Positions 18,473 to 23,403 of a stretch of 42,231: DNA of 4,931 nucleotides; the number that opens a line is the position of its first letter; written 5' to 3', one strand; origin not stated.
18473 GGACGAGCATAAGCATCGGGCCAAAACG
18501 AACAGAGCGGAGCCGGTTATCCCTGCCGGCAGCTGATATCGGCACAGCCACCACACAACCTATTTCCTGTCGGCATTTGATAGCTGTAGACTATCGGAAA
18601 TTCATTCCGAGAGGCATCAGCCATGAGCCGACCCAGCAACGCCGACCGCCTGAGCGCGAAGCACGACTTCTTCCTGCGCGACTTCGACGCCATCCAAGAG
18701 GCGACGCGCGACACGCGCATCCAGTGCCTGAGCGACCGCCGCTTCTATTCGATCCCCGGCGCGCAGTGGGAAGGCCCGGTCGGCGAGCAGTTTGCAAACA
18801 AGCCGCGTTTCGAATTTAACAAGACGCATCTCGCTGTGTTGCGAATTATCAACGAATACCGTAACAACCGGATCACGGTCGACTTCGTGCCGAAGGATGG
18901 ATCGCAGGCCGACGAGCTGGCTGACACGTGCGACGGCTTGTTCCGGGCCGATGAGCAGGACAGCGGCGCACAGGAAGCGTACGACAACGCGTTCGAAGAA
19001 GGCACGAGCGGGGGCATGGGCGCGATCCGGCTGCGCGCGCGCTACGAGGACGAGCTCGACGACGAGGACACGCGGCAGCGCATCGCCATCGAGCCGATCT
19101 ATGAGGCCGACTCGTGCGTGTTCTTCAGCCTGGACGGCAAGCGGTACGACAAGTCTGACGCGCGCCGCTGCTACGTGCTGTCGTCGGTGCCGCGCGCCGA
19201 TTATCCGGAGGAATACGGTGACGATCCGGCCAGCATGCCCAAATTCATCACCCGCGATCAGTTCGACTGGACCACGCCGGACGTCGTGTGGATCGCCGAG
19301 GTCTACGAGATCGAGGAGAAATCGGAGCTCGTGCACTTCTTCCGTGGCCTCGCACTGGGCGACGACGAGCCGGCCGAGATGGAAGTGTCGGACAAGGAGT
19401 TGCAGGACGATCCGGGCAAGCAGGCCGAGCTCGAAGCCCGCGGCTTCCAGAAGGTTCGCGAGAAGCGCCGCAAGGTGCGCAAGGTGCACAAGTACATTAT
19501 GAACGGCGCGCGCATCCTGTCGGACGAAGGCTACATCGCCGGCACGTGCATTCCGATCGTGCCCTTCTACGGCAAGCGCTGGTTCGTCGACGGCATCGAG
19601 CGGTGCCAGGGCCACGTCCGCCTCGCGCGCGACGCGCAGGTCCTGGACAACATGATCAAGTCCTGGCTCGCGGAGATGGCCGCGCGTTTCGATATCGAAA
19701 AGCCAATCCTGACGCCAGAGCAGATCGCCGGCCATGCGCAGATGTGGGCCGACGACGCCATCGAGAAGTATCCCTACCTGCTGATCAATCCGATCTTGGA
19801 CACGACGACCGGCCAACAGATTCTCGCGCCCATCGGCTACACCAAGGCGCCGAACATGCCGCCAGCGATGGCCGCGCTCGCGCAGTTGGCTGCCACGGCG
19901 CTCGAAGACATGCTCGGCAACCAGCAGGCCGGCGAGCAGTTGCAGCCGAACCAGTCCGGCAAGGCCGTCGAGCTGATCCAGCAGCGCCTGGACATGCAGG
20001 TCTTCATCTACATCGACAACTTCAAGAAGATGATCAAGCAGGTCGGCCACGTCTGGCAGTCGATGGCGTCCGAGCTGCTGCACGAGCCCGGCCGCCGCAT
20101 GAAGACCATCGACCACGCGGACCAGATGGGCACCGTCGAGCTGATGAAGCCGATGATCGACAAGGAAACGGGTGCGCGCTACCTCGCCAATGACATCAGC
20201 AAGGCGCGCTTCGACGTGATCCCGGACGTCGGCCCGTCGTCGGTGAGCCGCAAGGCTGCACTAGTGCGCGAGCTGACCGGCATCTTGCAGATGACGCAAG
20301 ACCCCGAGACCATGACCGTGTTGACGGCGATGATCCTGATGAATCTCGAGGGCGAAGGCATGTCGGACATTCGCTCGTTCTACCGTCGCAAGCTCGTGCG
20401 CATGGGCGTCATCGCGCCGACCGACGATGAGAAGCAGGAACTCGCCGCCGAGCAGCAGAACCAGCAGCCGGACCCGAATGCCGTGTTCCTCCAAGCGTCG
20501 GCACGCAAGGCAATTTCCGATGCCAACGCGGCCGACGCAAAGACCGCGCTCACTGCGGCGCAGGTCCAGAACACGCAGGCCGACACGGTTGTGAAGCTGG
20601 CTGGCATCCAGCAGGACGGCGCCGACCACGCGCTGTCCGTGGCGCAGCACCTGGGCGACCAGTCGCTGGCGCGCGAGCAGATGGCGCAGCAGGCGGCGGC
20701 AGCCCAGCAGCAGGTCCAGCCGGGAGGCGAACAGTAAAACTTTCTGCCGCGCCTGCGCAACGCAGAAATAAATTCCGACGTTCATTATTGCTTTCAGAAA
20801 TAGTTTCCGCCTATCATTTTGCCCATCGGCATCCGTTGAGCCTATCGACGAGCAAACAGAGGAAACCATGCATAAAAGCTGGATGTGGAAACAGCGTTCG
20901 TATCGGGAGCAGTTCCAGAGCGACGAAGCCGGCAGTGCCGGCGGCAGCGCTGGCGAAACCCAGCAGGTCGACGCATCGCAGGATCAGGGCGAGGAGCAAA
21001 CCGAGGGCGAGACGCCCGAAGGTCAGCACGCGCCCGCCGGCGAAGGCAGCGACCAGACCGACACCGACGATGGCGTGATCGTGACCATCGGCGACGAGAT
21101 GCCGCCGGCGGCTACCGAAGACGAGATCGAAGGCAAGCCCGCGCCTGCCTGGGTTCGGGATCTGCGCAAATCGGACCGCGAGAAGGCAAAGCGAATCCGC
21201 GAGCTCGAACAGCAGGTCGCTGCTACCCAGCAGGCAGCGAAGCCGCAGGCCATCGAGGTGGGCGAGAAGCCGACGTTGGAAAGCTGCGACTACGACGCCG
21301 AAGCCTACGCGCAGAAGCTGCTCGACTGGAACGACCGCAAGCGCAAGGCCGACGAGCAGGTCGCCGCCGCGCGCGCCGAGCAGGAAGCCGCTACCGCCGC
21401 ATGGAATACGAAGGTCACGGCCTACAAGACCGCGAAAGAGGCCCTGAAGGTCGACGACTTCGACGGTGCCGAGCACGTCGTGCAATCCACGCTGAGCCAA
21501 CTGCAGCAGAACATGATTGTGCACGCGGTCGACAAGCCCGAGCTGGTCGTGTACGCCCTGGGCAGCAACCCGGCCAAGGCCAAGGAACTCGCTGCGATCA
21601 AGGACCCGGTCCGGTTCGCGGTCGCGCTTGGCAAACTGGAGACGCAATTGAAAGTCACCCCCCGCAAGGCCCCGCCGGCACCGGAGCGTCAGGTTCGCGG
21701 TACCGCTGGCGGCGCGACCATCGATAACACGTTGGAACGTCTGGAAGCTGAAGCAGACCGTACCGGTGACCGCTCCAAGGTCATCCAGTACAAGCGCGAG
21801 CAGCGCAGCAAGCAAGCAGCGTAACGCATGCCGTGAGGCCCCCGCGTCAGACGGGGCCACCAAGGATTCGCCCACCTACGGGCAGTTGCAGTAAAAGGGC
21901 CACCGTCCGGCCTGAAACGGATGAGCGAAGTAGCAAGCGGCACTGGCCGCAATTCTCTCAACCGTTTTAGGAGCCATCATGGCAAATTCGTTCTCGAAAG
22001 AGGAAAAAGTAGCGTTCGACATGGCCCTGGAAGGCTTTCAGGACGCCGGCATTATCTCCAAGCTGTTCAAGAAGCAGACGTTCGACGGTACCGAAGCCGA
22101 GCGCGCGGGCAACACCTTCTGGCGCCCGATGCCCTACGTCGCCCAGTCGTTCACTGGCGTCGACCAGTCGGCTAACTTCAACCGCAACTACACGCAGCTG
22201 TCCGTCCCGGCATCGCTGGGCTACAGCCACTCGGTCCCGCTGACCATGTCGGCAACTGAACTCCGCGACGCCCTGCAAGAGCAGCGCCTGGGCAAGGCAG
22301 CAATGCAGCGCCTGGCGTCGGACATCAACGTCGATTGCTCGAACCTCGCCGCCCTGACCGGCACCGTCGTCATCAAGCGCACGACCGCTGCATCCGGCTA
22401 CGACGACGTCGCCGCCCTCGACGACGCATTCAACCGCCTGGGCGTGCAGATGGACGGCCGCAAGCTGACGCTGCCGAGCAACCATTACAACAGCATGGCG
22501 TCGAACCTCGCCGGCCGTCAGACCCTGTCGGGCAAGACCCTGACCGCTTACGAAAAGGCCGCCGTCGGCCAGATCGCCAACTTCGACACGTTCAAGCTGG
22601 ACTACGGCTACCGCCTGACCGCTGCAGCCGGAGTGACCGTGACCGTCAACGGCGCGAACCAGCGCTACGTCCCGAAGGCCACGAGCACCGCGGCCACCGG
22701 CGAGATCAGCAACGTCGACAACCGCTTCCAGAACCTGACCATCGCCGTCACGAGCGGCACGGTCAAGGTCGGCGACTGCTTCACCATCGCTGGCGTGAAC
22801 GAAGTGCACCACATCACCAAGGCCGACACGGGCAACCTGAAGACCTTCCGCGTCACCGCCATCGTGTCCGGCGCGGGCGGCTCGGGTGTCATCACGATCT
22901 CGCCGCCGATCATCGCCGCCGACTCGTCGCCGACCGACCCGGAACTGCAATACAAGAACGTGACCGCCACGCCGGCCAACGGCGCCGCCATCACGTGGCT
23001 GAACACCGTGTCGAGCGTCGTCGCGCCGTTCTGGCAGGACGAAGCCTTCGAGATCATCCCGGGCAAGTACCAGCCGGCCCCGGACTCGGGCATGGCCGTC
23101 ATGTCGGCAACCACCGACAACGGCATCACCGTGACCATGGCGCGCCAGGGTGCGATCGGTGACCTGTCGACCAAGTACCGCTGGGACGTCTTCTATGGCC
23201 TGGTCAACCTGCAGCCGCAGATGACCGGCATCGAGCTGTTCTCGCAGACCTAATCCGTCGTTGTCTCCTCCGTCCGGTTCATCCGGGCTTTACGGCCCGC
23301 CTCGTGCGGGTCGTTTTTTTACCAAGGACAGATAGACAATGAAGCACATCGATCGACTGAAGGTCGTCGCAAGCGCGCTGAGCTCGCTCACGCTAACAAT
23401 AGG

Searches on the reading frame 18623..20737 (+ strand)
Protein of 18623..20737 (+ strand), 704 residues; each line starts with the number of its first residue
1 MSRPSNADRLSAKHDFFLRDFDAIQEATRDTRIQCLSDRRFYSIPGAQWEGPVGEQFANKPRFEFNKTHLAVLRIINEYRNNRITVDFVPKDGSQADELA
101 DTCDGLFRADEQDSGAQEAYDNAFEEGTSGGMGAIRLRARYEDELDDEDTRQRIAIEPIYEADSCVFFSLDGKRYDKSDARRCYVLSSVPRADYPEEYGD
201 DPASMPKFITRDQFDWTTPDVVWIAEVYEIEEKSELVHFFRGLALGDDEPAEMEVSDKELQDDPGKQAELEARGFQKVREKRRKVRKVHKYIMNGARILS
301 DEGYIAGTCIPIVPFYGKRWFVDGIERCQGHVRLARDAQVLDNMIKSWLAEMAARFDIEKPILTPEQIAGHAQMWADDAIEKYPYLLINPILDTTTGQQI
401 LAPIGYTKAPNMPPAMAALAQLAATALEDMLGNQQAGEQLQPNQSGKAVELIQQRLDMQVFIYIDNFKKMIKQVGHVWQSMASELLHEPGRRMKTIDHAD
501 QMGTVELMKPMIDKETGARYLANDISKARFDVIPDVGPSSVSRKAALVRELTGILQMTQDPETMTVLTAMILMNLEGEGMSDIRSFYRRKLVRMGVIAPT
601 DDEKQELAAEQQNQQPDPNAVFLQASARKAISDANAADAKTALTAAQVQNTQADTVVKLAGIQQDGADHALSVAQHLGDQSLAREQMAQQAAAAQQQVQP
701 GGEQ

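Call 83: search_protein_families(library=phrogs, max_evalue=0.00001, proteins=[window:18623-20737:+])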
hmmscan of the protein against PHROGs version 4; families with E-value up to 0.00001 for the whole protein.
window:18623-20737:+ (704 aa): 2 families
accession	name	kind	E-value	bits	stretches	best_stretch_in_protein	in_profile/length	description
phrog_156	-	head and packaging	2.7e-132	443.5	1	10-696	8-670/681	portal protein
phrog_14911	-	unknown function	5.3e-92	309.8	1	13-418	6-403/404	-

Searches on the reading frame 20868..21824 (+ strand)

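Call 83: search_protein_families(library=phrogs, max_evalue=0.00001, proteins=[window:20868-21824:+])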
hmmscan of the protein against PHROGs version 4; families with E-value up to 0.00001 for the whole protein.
window:20868-21824:+ (318 aa): 1 family
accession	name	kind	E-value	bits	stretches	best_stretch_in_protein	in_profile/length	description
phrog_648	-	head and packaging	1.5e-60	206.3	1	31-313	6-285/286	head scaffolding protein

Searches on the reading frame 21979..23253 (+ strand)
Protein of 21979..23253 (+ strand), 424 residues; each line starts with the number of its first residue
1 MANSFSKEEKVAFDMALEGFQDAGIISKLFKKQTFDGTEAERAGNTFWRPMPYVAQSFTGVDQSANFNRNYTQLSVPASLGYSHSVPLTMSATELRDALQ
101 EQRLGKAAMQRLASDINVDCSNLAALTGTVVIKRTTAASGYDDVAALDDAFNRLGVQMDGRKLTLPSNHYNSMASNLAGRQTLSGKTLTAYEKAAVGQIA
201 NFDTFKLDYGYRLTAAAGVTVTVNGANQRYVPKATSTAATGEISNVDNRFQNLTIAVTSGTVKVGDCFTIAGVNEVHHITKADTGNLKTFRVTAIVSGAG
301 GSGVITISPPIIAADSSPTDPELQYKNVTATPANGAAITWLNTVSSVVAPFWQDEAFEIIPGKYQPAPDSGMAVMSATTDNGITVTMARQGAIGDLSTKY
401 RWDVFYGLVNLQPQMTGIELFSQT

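Call 83: search_protein_families(library=phrogs, max_evalue=0.00001, proteins=[window:21979-23253:+])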
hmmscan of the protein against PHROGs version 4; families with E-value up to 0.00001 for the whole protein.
window:21979-23253:+ (424 aa): 2 families
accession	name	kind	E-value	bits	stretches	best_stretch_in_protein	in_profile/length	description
phrog_283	-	head and packaging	3.2e-70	238.4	1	1-420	1-382/385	major head protein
phrog_22632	-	head and packaging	1.2e-07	33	1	12-203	12-210/226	head protein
